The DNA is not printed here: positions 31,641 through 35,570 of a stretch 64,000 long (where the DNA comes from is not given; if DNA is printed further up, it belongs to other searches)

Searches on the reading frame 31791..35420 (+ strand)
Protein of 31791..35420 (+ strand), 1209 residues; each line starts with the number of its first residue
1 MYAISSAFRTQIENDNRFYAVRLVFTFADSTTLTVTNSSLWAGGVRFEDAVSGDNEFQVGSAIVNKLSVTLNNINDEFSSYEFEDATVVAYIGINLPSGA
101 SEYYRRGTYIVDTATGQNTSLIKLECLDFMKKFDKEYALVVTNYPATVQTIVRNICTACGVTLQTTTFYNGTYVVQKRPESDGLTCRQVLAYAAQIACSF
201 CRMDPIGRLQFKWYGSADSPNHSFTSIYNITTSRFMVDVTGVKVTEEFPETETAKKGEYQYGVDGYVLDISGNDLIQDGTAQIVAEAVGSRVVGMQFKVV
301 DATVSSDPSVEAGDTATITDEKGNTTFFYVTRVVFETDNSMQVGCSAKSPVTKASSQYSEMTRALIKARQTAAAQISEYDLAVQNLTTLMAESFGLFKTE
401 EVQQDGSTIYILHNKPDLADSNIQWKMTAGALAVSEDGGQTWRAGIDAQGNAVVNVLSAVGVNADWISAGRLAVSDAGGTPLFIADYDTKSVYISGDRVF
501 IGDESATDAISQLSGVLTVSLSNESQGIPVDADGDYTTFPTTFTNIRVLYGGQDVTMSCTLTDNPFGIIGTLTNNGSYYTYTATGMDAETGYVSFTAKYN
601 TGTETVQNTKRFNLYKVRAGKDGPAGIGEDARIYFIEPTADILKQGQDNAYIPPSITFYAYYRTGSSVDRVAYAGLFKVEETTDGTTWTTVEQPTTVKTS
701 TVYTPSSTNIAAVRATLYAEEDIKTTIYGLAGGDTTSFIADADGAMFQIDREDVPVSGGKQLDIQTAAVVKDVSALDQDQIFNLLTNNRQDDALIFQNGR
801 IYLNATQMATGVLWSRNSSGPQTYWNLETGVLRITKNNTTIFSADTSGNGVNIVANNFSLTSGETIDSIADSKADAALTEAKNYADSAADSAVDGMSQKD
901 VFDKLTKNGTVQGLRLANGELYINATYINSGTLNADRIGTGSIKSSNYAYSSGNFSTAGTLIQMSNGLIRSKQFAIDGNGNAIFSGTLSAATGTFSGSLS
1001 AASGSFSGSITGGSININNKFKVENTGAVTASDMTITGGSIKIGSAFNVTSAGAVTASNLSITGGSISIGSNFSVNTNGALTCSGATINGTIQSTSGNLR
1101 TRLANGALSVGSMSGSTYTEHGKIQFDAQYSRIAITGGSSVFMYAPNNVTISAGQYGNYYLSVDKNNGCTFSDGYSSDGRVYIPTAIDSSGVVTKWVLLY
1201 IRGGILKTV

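Call 73: search_protein_families(library=pfam, proteins=[window:31791-35420:+], max_evalue=0.01)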
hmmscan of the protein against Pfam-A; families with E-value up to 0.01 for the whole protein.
window:31791-35420:+ (1209 aa): 0 families

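Call 74: search_protein_families(library=phrogs, proteins=[window:31791-35420:+], max_evalue=0.001)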
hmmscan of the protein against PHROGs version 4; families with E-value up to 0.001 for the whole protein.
window:31791-35420:+ (1209 aa): 4 families
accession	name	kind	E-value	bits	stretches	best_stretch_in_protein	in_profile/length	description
phrog_6616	-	tail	4.6e-147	492.6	1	1-851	1-846/991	tail protein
phrog_13289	-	tail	3.2e-26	92.7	2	835-944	610-703/938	tail protein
phrog_23052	-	unknown function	1.5e-18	67.7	1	1-352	1-352/613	-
phrog_32308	-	unknown function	7.5e-14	51.7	1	46-226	39-229/709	-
